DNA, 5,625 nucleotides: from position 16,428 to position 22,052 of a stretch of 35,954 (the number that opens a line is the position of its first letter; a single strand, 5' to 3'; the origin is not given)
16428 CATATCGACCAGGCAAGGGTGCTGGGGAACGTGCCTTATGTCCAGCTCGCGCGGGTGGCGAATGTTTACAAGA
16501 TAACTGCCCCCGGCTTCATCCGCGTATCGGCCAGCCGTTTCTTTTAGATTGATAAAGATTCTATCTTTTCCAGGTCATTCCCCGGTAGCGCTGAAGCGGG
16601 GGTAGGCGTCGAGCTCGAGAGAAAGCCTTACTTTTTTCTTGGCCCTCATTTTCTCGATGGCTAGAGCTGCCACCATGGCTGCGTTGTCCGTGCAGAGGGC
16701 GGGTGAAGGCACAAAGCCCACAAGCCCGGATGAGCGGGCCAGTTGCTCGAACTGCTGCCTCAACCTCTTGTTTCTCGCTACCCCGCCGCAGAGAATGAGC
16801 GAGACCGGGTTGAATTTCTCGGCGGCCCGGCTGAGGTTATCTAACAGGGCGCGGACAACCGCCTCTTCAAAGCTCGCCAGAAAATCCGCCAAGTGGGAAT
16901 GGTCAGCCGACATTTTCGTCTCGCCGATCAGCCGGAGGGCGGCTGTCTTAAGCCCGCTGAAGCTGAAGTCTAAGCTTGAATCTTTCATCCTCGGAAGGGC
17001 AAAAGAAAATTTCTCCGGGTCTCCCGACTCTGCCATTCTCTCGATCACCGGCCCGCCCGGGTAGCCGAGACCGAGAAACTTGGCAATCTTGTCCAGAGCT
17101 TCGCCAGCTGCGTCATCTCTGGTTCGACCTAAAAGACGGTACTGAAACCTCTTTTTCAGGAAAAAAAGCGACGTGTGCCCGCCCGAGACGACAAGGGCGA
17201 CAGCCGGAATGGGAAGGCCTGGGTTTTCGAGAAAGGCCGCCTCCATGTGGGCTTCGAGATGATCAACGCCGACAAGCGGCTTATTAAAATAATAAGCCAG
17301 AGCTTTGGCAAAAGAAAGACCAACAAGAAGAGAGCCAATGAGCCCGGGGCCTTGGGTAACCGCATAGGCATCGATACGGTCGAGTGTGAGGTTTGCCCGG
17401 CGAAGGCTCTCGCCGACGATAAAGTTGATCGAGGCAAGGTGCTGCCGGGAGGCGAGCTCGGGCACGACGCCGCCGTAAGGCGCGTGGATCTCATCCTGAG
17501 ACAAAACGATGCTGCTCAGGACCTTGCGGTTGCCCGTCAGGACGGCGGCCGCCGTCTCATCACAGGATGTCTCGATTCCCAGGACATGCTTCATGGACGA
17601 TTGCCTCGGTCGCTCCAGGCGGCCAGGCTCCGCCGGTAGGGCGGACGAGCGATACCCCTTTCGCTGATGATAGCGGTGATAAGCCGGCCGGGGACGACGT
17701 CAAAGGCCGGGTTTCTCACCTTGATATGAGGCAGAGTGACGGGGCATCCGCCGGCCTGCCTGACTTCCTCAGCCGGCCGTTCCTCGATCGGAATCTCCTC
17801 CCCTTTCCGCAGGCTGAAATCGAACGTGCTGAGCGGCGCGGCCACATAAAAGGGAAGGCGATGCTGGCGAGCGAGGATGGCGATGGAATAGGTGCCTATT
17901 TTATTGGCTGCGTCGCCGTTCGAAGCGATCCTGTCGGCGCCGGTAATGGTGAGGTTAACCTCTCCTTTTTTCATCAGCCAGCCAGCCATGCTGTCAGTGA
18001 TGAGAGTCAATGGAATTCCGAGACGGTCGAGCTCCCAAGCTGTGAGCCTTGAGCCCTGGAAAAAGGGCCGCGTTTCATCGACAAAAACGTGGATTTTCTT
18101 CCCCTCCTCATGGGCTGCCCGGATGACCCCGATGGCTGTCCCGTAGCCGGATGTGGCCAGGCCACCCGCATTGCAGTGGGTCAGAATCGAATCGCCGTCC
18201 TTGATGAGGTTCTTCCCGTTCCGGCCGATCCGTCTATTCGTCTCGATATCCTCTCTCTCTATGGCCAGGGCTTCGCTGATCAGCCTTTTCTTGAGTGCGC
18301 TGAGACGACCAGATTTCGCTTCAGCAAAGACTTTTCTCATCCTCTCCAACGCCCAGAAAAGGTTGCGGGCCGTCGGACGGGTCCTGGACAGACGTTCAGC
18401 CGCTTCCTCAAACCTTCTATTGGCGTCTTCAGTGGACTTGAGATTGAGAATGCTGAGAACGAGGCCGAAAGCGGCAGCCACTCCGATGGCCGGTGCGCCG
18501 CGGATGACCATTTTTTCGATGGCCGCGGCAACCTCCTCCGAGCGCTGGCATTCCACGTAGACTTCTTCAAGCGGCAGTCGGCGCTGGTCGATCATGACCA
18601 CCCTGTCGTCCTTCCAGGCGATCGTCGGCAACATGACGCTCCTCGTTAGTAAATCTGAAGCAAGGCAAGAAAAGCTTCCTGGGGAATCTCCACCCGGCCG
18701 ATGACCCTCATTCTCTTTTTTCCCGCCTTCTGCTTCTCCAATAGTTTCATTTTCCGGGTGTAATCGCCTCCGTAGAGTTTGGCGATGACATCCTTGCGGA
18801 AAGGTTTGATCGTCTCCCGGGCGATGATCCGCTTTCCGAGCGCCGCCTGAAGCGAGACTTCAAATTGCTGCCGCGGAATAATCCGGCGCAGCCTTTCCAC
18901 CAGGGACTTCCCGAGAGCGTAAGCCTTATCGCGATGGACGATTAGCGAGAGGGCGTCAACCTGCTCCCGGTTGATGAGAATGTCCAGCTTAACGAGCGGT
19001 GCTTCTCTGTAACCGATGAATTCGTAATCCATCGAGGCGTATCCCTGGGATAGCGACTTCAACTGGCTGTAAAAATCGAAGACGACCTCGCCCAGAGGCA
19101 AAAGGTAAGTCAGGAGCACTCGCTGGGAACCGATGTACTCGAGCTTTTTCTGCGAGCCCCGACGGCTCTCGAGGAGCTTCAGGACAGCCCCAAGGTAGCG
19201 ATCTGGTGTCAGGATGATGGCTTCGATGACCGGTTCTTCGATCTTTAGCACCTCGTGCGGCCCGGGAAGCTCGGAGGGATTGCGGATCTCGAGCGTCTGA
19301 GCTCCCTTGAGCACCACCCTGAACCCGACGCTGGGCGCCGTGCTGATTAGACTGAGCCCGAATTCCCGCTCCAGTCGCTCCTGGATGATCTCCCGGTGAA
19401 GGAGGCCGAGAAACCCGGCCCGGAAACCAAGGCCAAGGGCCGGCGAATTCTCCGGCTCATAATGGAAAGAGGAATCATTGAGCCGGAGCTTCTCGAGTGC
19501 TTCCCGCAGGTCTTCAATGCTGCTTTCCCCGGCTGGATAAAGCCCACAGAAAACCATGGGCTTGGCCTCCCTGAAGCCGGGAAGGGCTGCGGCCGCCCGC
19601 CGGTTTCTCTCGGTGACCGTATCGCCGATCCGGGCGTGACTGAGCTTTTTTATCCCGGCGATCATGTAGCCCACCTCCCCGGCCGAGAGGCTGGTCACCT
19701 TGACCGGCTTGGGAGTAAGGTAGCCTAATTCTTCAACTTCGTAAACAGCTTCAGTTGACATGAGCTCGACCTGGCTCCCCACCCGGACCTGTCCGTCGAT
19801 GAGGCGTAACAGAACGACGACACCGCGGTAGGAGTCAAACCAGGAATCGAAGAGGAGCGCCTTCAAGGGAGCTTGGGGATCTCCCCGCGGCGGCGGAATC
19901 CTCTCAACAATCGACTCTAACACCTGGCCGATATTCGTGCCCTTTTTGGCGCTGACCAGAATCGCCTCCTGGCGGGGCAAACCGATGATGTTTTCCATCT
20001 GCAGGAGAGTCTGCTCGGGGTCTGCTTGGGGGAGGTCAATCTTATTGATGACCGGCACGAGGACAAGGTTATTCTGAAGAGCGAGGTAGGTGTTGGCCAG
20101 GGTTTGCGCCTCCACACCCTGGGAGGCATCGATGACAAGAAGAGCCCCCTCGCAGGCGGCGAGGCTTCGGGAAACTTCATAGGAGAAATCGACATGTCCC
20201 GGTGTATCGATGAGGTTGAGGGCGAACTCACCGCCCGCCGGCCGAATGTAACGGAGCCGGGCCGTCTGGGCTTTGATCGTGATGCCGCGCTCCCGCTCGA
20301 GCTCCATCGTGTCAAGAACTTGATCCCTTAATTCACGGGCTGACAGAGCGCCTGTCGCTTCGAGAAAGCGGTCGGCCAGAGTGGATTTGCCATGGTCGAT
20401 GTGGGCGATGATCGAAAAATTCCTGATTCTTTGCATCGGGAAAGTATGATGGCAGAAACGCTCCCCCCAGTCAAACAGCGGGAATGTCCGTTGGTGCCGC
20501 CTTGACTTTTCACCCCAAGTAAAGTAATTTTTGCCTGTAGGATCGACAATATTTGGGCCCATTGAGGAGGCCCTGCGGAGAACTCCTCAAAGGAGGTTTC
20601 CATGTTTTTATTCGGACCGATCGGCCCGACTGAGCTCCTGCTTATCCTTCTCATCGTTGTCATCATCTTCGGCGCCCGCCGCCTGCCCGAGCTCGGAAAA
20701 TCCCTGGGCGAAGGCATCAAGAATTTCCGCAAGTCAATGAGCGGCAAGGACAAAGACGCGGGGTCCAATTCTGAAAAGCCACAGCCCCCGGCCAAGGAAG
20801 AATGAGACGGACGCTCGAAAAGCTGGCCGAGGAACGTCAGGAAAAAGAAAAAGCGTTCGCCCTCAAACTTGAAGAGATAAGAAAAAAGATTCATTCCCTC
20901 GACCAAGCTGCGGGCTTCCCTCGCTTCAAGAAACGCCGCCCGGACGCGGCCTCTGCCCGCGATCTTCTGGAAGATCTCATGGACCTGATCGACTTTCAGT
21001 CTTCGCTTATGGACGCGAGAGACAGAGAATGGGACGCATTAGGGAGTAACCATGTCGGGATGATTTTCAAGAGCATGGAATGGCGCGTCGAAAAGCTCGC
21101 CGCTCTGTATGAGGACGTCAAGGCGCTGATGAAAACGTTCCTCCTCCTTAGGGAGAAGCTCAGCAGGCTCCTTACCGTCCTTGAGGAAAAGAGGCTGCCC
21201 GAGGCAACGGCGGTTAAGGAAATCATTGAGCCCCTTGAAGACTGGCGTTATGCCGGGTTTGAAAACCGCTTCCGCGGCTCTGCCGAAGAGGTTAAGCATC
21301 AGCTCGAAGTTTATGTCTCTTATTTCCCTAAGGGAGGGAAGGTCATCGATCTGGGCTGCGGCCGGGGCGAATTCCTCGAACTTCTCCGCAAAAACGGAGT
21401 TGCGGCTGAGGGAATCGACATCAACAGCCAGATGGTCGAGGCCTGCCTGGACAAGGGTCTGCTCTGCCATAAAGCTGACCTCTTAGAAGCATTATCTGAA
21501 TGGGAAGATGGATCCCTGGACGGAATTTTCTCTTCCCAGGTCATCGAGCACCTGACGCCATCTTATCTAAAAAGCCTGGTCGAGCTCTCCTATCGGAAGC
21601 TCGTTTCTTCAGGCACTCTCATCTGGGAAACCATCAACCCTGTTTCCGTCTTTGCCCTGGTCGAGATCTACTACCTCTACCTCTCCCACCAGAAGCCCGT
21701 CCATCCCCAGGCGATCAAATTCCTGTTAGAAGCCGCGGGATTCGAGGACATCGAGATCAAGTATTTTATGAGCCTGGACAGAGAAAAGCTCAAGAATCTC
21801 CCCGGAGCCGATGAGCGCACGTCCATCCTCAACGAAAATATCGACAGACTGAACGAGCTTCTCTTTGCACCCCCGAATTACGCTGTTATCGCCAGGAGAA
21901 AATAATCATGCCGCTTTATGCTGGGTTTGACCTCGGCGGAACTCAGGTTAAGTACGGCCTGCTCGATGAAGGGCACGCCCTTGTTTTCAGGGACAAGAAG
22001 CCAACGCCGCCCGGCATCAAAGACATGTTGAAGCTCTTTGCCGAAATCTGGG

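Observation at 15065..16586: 1.5-kb insertion bounded by a 25/26-nt direct repeat, dropped into the tail-to-tail overlap of two genes and regenerating both 3' ends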

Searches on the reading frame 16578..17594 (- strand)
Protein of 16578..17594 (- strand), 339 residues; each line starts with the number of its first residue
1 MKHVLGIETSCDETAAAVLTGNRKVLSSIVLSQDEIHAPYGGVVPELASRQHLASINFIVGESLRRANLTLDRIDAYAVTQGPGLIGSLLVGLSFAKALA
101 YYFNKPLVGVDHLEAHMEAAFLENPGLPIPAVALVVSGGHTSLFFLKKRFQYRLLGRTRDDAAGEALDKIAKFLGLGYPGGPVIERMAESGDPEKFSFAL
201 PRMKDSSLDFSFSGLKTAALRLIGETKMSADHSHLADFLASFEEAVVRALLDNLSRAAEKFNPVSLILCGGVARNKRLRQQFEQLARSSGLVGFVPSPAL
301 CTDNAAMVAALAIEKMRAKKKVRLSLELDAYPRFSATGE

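Call 4: search_protein_families(library=pfam, proteins=[window:16578-17594:-], max_evalue=0.1)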
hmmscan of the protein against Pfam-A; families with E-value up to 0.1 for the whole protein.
window:16578-17594:- (339 aa): 3 families
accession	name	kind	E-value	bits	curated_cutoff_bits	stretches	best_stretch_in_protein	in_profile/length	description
PF00814.31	TsaD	-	2.3e-89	300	24.8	1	24-309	1-263/264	tRNA N6-adenosine threonylcarbamoyltransferase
PF22521.2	HypF_C_2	-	0.00019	21.7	27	1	229-302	160-233/241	Carbamoyltransferase, Kae1-like Domain, second subdomain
PF02543.21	Carbam_trans_N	-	0.0012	18.8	24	1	221-275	257-313/346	Carbamoyltransferase N-terminus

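Call 5: search_protein_families(library=ncbifam, proteins=[window:16578-17594:-], max_evalue=0.1)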
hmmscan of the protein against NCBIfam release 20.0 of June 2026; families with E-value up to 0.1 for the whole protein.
window:16578-17594:- (339 aa): 9 families
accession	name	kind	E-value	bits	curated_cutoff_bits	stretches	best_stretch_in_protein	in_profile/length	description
TIGR03723.1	T6A_TsaD_YgjD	equivalog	3.5e-121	404.1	296.1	1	4-316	1-313/314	tRNA (adenosine(37)-N6)-threonylcarbamoyltransferase complex transferase subunit TsaD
TIGR00329.1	gcp_kae1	subfamily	3.3e-103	345.1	207.8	1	5-309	1-305/305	tRNA (adenosine(37)-N6)-threonylcarbamoyltransferase complex transferase subunit TsaD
TIGR03722.2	arch_KAE1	equivalog_domain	2.9e-59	200.8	375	1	4-322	1-303/323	KEOPS complex N(6)-L-threonylcarbamoyladenine synthase Kae1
NF007174.0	PRK09605.1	equivalog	6.1e-57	193.3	447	1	3-324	2-307/535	bifunctional N(6)-L-threonylcarbamoyladenine synthase/serine/threonine protein kinase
TIGR03725.1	T6A_YeaZ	equivalog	1.6e-15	57.6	69.3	1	4-126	1-107/212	tRNA (adenosine(37)-N6)-threonylcarbamoyltransferase complex dimerization subunit type 1 TsaB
NF007148.0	PRK09585.3-2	equivalog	0.0029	16.4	387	1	230-317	272-361/386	anhydro-N-acetylmuramic acid kinase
NF007145.0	PRK09585.2-5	equivalog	0.017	14.5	514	1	234-287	271-323/379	anhydro-N-acetylmuramic acid kinase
NF007143.0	PRK09585.2-2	equivalog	0.017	13.9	533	1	235-287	275-326/382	anhydro-N-acetylmuramic acid kinase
NF007139.0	PRK09585.1-3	equivalog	0.07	12.2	367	1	231-287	261-315/370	anhydro-N-acetylmuramic acid kinase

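Call 10: find_encoding_contigs(protein=window:16578-17594:-, flank=6000, max_places=10)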
Protein window:16578-17594:- (339 aa): no gene with exactly this product is on record in the collection.

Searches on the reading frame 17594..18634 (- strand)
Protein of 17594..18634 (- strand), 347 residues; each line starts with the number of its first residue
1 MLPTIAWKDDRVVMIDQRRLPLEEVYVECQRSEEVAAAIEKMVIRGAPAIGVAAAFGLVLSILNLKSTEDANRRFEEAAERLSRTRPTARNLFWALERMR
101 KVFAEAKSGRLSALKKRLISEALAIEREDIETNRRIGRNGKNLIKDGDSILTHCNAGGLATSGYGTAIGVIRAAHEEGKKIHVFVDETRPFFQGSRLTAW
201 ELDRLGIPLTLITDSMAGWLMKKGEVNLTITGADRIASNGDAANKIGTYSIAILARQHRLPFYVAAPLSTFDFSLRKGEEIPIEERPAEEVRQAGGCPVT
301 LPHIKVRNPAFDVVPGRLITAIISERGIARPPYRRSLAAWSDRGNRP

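Call 68: search_protein_families(library=pfam, proteins=[window:17594-18634:-], max_evalue=0.001)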
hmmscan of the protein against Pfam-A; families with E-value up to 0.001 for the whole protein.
window:17594-18634:- (347 aa): 1 family
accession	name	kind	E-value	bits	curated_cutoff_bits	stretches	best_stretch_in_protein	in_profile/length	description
PF01008.23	IF-2B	-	6.9e-87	291.7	22.4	1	44-331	2-280/280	Initiation factor 2 subunit family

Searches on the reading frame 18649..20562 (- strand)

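Call 68: search_protein_families(library=pfam, proteins=[window:18649-20562:-], max_evalue=0.001)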
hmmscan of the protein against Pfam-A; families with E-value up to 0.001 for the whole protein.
window:18649-20562:- (638 aa): 5 families
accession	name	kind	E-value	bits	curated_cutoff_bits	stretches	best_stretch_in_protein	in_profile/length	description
PF00009.33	GTP_EFTU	-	1e-52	178.9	26.5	1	45-224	2-188/188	Elongation factor Tu GTP binding domain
PF06421.17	LepA_C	-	1.3e-47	160.8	29.7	1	530-636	1-107/107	GTP-binding protein LepA C-terminus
PF00679.30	EFG_C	-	2.1e-22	79.4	27.9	1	441-527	2-87/89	Elongation factor G C-terminus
PF03144.31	GTP_EFTU_D2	-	1.9e-09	38.3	30.3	1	247-317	1-73/73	Elongation factor Tu domain 2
PF14492.12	EFG_III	-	0.00029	21.3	27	0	334-405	3-71/75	Elongation Factor G, domain III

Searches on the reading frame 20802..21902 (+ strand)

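Call 68: search_protein_families(library=pfam, proteins=[window:20802-21902:+], max_evalue=0.001)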
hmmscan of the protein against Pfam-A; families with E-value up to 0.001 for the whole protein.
window:20802-21902:+ (367 aa): 6 families
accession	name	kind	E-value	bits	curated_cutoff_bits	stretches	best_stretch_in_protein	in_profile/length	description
PF13489.12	Methyltransf_23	-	2.7e-15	56.9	27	1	162-318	7-163/164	Methyltransferase domain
PF07021.18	MetW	-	9.1e-15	55.2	21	1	171-251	7-88/193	Methionine biosynthesis protein MetW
PF08241.18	Methyltransf_11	-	1.2e-10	42.4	21.2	1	183-274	2-94/95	Methyltransferase domain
PF13649.12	Methyltransf_25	-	2e-09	38.4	27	1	181-270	1-96/97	Methyltransferase domain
PF13847.12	Methyltransf_31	-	9e-08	32.4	27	1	177-279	3-113/145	Methyltransferase domain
PF08242.18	Methyltransf_12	-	1.6e-06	29.2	30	1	182-267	1-92/98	Methyltransferase domain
